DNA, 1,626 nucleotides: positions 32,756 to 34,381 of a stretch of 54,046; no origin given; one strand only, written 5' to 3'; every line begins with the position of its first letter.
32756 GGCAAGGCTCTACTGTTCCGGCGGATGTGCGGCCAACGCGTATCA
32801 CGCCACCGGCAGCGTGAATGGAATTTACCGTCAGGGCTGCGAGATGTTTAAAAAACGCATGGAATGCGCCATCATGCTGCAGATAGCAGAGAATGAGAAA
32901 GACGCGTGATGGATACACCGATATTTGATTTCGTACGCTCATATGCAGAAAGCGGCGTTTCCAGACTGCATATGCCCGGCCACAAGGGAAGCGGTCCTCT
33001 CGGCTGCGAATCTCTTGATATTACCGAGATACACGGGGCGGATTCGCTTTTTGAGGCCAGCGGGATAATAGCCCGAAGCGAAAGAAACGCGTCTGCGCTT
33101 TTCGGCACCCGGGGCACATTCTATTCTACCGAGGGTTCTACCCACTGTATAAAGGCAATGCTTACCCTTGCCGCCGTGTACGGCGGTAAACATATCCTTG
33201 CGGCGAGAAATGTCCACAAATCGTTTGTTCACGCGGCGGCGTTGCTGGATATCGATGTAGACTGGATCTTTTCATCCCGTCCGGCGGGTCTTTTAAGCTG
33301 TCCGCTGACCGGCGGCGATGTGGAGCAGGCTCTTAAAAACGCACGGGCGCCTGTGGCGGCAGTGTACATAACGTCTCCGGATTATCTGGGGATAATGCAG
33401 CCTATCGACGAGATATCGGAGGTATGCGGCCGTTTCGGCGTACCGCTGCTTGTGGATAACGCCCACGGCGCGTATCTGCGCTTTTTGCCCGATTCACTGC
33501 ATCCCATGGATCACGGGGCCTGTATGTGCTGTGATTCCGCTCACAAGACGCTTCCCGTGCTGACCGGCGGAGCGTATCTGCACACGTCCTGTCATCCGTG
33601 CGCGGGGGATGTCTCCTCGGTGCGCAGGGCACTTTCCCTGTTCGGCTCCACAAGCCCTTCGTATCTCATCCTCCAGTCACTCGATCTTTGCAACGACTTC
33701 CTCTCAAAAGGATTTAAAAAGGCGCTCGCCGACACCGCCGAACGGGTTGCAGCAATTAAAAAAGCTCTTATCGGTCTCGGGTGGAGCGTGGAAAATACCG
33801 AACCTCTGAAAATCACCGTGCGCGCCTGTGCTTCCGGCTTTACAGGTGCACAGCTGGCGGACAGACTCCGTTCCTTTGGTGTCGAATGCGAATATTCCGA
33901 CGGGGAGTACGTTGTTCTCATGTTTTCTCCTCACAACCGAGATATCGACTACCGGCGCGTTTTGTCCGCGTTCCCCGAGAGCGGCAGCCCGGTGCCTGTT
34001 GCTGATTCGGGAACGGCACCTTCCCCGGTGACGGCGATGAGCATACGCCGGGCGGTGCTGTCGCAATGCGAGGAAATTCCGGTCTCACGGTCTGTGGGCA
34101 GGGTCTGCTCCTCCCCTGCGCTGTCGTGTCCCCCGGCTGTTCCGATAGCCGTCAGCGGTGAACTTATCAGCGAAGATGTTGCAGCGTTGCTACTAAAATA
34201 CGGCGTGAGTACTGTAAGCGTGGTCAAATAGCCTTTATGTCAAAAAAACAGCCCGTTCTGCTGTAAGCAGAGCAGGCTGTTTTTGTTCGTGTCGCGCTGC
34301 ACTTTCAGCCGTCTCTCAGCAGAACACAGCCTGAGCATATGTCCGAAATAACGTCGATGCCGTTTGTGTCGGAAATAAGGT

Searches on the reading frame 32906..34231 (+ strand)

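Call 60: search_protein_families(library=pfam, proteins=[window:32906-34231:+])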
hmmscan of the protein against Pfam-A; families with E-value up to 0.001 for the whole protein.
window:32906-34231:+ (441 aa): 2 families
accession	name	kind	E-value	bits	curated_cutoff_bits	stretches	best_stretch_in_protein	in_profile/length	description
PF01276.26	OKR_DC_1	-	1.2e-31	110.4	27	1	4-308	1-336/417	Orn/Lys/Arg decarboxylase, major domain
PF03711.20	OKR_DC_1_C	-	0.00036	21.3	24.2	1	380-425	55-100/132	Orn/Lys/Arg decarboxylase, C-terminal domain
